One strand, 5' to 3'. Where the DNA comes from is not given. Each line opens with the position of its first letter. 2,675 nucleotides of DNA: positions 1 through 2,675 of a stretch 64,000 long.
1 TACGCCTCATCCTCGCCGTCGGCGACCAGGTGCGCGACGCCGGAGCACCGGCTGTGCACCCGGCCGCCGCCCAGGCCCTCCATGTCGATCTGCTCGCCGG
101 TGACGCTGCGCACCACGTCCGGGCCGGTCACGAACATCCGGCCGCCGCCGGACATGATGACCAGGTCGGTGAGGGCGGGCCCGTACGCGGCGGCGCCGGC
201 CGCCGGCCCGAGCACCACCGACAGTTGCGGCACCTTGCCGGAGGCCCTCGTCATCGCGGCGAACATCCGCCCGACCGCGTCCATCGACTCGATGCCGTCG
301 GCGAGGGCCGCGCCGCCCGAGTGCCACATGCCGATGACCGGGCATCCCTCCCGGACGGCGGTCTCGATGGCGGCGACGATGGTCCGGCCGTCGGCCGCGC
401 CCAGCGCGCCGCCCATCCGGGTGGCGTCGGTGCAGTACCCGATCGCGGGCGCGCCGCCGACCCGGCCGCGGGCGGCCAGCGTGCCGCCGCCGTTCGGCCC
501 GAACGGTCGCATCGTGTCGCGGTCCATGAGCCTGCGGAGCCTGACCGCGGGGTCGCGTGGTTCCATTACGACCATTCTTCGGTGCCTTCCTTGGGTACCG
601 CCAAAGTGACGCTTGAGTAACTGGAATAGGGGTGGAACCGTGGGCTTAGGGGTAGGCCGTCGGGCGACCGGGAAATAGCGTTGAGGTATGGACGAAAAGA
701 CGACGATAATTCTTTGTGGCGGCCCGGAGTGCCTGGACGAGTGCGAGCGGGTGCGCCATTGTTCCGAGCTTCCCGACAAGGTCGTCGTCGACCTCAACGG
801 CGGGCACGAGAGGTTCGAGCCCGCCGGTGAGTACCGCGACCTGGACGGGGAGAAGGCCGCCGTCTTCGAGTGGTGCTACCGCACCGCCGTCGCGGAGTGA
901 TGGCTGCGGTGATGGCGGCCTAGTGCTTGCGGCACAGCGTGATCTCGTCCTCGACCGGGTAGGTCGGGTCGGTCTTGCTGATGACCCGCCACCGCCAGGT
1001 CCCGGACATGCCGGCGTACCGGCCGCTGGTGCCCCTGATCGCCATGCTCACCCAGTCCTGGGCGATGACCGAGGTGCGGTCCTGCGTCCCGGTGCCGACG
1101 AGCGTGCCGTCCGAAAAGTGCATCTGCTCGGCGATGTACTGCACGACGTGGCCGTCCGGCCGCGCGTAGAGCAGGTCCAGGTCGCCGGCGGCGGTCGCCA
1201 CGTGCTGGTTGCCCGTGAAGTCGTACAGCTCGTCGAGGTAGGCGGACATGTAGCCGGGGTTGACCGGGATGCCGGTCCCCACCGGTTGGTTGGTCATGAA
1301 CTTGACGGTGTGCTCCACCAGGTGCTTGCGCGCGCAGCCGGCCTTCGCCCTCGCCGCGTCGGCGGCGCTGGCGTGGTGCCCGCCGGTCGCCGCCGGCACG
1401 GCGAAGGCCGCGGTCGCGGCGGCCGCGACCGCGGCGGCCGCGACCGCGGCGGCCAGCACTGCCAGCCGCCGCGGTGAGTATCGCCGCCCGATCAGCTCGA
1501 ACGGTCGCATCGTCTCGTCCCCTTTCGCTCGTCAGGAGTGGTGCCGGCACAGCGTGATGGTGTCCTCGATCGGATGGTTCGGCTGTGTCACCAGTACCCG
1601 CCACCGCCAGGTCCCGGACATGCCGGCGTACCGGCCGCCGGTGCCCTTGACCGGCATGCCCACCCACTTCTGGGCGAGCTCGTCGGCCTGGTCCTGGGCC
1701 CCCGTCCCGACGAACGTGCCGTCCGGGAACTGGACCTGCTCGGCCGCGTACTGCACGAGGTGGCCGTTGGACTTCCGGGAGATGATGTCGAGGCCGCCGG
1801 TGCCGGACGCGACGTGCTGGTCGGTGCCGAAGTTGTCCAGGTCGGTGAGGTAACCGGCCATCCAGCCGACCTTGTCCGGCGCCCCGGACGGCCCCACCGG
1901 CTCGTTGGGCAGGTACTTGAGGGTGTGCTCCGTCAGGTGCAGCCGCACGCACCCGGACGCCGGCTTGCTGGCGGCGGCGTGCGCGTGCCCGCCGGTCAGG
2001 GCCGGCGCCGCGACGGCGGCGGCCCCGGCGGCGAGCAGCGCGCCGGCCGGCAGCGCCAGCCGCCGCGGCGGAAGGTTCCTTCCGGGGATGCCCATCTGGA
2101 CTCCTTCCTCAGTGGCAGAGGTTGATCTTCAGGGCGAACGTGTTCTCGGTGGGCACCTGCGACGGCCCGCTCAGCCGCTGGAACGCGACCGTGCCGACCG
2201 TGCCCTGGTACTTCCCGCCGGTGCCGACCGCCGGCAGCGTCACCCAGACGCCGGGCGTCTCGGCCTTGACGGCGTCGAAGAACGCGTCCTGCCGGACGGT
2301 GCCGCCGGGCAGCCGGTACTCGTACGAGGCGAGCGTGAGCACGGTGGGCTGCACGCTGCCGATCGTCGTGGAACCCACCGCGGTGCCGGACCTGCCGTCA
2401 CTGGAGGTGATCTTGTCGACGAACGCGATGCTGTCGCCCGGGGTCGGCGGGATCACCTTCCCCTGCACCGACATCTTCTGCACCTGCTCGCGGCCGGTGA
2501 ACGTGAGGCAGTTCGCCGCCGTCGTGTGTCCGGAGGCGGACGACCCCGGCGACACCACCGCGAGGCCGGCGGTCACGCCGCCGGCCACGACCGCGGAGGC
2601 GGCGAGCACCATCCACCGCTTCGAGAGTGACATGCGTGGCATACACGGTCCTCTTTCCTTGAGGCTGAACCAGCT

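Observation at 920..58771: One co-directional, translationally coupled tetronate + modular PKS gene string (~58 kb, 13 genes)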

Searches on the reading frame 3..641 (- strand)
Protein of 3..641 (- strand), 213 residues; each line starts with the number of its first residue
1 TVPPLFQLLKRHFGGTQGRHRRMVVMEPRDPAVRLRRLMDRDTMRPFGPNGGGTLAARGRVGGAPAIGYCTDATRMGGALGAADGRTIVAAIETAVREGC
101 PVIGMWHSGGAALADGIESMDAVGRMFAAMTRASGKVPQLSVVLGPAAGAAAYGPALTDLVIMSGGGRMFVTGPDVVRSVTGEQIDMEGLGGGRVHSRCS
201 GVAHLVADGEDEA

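Call 19: search_protein_families(library=pfam, proteins=[window:3-641:-], max_evalue=0.001)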
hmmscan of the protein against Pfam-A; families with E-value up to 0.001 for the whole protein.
window:3-641:- (213 aa): 1 family
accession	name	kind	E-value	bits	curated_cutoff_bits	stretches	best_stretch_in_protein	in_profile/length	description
PF01039.27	Carboxyl_trans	-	1.2e-40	140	22.3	1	51-213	44-209/493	Carboxyl transferase domain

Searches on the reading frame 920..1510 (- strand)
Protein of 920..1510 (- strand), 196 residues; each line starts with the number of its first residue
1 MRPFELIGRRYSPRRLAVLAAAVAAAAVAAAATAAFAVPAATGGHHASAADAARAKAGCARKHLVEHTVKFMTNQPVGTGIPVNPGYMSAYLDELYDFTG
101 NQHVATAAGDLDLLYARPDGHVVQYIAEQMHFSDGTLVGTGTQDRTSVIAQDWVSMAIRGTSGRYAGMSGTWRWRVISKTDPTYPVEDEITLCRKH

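Call 5: search_protein_families(library=pfam, proteins=[window:920-1510:-], max_evalue=0.01)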
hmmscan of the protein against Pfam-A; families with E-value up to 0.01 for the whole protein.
window:920-1510:- (196 aa): 1 family
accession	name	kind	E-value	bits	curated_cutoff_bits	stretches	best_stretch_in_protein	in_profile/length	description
PF18678.6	AOC_like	-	6.8e-19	68.2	25.9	1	67-180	3-114/123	Allene oxide cyclase barrel like domain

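Call 10: search_solved_structures(query=window:920-1510:-, max_evalue=1, show_alignments=2)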
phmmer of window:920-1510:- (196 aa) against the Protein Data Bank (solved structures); distinct sequences matched with E-value up to 1: 16.
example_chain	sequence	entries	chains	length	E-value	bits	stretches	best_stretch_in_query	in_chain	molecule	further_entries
8of7_A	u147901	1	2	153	8.2e-28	100.8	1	64-190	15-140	Rhs family protein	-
9qp8_A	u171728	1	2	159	9.9e-25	90.8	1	49-189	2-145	Rhs family protein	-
8qfu_A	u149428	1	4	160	1.8e-12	50.8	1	85-177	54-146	YD repeat-containing protein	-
5dyv_A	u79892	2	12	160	2.6e-12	50.3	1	85-177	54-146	YD repeat-containing protein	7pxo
5dyq_A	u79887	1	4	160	2.6e-12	50.3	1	85-177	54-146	YD repeat-containing protein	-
7dvi_A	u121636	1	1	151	1.4e-10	44.6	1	74-192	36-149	AOC_like domain-containing protein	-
7x7z_A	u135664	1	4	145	3e-09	40.3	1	80-183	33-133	PloI4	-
6le0_A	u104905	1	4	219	5.6e-09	39.4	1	46-172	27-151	AbmU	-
6ymn_AAA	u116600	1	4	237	6.5e-09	39.2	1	46-172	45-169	AbmU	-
7x86_A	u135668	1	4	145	7.8e-09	39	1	80-183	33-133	PloI4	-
7x81_A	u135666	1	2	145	2.7e-08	37.2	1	79-183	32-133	PloI4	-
7x80_A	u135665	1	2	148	2.8e-08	37.1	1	79-183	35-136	PloI4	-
5btu_A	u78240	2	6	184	3.3e-08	36.9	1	33-177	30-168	PyrI4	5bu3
7dvk_A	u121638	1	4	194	4.9e-08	36.4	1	34-177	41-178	Spiro-conjugate synthase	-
9uuv_A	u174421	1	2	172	1.7e-06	31.4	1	83-177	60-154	Allene oxide cyclase barrel-like domain-containing protein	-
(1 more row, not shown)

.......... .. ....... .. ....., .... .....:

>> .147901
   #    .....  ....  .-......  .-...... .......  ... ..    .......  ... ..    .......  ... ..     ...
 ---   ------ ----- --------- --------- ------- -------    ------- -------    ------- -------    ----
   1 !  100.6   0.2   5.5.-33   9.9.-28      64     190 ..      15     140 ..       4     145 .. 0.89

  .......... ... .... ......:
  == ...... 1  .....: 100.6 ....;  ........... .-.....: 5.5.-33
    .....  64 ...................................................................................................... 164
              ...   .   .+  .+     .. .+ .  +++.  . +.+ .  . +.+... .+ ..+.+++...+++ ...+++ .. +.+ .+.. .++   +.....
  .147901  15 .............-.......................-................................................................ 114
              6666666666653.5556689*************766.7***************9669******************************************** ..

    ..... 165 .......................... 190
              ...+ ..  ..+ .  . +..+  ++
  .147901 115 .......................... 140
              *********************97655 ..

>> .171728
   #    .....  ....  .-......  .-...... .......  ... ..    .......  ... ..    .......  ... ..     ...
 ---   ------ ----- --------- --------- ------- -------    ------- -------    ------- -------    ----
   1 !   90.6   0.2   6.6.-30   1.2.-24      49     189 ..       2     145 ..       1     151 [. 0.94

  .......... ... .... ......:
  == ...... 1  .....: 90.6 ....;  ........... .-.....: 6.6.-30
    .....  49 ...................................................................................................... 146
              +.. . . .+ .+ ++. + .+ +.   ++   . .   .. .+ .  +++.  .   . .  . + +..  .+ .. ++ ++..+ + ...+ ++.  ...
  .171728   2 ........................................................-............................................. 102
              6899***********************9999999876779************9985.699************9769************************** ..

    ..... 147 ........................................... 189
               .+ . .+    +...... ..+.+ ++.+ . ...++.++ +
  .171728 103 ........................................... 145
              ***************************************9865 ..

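Call 20: find_homologous_proteins(query=window:920-1510:-)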
Query window:920-1510:- (196 aa): 2 proteins with E <= 0.001 among 8000 candidates.
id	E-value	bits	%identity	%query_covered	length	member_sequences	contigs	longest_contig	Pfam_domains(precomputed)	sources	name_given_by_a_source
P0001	3.9e-126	436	100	100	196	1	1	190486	PF18678.7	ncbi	ncbi:MAG: allene oxide cyclase barrel-like domain-containing protein [Mycobacteriales bacterium]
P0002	1.6e-106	372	85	100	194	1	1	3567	PF18678.7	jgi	jgi:hypothetical protein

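Call 23: find_encoding_contigs(protein=P0001, flank=10000, max_places=4)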
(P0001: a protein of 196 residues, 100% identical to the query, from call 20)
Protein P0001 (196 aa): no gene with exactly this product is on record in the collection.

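Call 24: find_encoding_contigs(protein=P0002, flank=5000, max_places=4)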
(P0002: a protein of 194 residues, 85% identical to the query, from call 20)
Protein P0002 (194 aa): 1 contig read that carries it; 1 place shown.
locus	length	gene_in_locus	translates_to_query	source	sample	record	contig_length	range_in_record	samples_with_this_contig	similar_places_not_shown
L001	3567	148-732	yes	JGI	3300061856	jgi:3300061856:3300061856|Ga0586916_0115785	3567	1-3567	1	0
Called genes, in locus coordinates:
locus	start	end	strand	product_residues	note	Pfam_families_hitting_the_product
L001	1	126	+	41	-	?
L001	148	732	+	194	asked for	PF18678:AOC_like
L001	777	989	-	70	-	PF19450:DUF5988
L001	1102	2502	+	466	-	PF01039:Carboxyl_trans, PF03255:ACCA (weak)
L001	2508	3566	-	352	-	?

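Call 49: search_protein_families(library=ncbifam, proteins=[window:920-1510:-], max_evalue=0.001)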
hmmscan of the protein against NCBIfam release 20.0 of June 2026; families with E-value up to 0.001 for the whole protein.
window:920-1510:- (196 aa): 0 families

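Call 51: search_protein_families(library=pfam, proteins=[L001:2508-3566:-], max_evalue=0.01)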
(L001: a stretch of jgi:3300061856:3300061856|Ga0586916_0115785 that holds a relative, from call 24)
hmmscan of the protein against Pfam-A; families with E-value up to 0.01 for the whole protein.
L001:2508-3566:- (352 aa): 6 families
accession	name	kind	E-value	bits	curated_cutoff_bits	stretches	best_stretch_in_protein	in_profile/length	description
PF00196.25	GerE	-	1.7e-13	50.4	23.5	1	287-338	2-53/57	Bacterial regulatory proteins, luxR family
PF08281.18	Sigma70_r4_2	-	7.8e-06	25.9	25.7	1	286-330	9-54/54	Sigma-70, region 4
PF04545.22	Sigma70_r4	-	0.0001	22.2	24.1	1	287-331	4-49/50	Sigma-70, region 4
PF07719.23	TPR_2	-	0.00012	22.4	27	0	223-249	1-27/34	Tetratricopeptide repeat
PF13424.12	TPR_12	-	0.0015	19.2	30.1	1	204-254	24-76/77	Tetratricopeptide repeat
PF13384.12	HTH_23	-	0.002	18.3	24.6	1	293-324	7-39/50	Homeodomain-like domain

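Call 58: list_cluster_members(proteins=[window:920-1510:-, window:1532-2095:-, window:2109-2642:-, window:55800-57677:-, window:53733-54818:-, window:4287-8522:-, window:2706-4262:-, window:57677-58771:-])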
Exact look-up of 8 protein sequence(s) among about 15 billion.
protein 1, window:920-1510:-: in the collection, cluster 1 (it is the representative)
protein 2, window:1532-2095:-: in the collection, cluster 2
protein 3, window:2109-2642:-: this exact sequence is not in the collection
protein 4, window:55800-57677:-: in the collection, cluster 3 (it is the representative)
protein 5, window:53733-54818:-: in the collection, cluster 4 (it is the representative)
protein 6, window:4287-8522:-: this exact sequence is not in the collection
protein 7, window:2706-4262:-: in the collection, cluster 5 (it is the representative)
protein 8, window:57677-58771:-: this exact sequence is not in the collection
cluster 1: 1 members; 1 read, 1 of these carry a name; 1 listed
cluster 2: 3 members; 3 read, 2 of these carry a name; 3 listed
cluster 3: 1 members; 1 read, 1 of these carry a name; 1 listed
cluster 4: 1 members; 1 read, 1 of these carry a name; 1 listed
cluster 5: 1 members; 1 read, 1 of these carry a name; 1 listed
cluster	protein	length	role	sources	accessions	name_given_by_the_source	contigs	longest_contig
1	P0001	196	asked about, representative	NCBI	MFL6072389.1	MAG: allene oxide cyclase barrel-like domain-containing protein [Mycobacteriales ...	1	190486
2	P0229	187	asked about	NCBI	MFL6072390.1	MAG: allene oxide cyclase barrel-like domain-containing protein [Mycobacteriales ...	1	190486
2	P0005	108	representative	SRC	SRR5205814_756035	-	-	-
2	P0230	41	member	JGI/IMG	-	hypothetical protein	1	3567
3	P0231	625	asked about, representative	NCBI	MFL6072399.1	MAG: HAD-IIIC family phosphatase [Mycobacteriales bacterium]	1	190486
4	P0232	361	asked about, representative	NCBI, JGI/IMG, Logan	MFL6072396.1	MAG: alpha/beta fold hydrolase [Mycobacteriales bacterium] | esterase FrsA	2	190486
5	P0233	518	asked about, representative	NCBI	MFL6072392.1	MAG: MFS transporter [Mycobacteriales bacterium]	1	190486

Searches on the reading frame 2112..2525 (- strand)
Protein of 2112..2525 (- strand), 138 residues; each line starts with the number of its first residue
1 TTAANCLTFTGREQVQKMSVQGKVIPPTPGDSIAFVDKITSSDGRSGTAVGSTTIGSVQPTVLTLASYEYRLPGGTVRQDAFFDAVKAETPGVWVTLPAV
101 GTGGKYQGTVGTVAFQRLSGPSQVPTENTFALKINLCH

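Call 85: predict_structure(alignment_id=A4)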
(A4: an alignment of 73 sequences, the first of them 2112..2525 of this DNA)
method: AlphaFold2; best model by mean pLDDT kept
length: 138 residues; sequences in the alignment: 73
mean_pLDDT: 94.6   pTM: 0.86
mean pLDDT of the five models: 94.6, 94.6, 94.5, 94.5, 94.4
residues with pLDDT >= 90: 121; 70-90: 13; 50-70: 2; < 50: 2
segments of 3 or more residues with pLDDT < 50: none
pLDDT, mean of each block of 10 residues (from residue 1): 80 97 91 97 97 94 97 98 96 98 98 96 89 97
secondary structure, 60 per line:
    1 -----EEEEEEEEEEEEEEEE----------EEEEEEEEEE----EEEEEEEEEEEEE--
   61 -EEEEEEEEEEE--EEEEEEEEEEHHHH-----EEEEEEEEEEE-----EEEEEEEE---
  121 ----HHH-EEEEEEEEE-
elements in order: E6-21 E32-41 E46-58 E62-72 E75-84 H85-88 E94-104 E110-117 E129-137

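Call 88: fold_search(model_id=the predicted structure, library=pdb)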
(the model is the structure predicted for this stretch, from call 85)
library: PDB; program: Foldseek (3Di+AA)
matches with E <= 10: 555; with E <= 0.001: 44
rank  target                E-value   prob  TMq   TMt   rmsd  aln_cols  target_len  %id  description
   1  8qfu_A                3.3e-10  1.00  0.83  0.86   2.3       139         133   24  Diels-Alderase AbyU mutant - Y76F (released 2024-09-18)
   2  7pxo_D                1.4e-09  1.00  0.83  0.86   2.0       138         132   24  Structure of the Diels Alderase enzyme AbyU, from Micromonospora maris, co-crystallised with a non transformable subst (released 2022-11-16)
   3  7pxo_A                1.6e-09  1.00  0.84  0.85   2.7       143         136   24  Structure of the Diels Alderase enzyme AbyU, from Micromonospora maris, co-crystallised with a non transformable subst (released 2022-11-16)
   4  7pxo_C                2.2e-09  1.00  0.83  0.86   2.1       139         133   24  Structure of the Diels Alderase enzyme AbyU, from Micromonospora maris, co-crystallised with a non transformable subst (released 2022-11-16)
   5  5dyv_B                2.9e-09  1.00  0.82  0.85   1.9       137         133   24  AbyU - wildtype (released 2016-06-08)
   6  5dyv_A                3.0e-09  1.00  0.82  0.84   2.7       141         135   24  AbyU - wildtype (released 2016-06-08)
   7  5dyq_A                3.9e-09  1.00  0.81  0.85   2.1       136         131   23  AbyU L73M L139M (released 2016-06-08)
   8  5dyq_C                4.1e-09  1.00  0.82  0.85   2.1       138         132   22  AbyU L73M L139M (released 2016-06-08)
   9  7dvi                  4.8e-09  1.00  0.80  0.82   2.6       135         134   24  Crystal Structure of AbnU: An exo-specific intermolecular Diels-Alderase (released 2021-08-18)
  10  5dyv_H                7.1e-09  1.00  0.80  0.85   2.1       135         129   24  AbyU - wildtype (released 2016-06-08)
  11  7x7z_A                9.6e-09  1.00  0.77  0.75   4.7       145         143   23  The crystal structure of 2+2/4+2 cyclase PloI4 (released 2023-02-08)
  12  5dyv_C                1.0e-08  1.00  0.81  0.83   2.0       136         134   24  AbyU - wildtype (released 2016-06-08)
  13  9uuv_B                1.2e-08  1.00  0.82  0.80   2.9       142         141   20  beta barrel protein-LucK (released 2026-03-18)
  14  7dvk_A                1.4e-08  1.00  0.80  0.68   2.6       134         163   21  PyrI4 in complex with intermolecular Diels-Alder product (released 2021-08-18)
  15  9uuv_A                1.4e-08  1.00  0.76  0.74   4.5       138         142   21  beta barrel protein-LucK (released 2026-03-18)
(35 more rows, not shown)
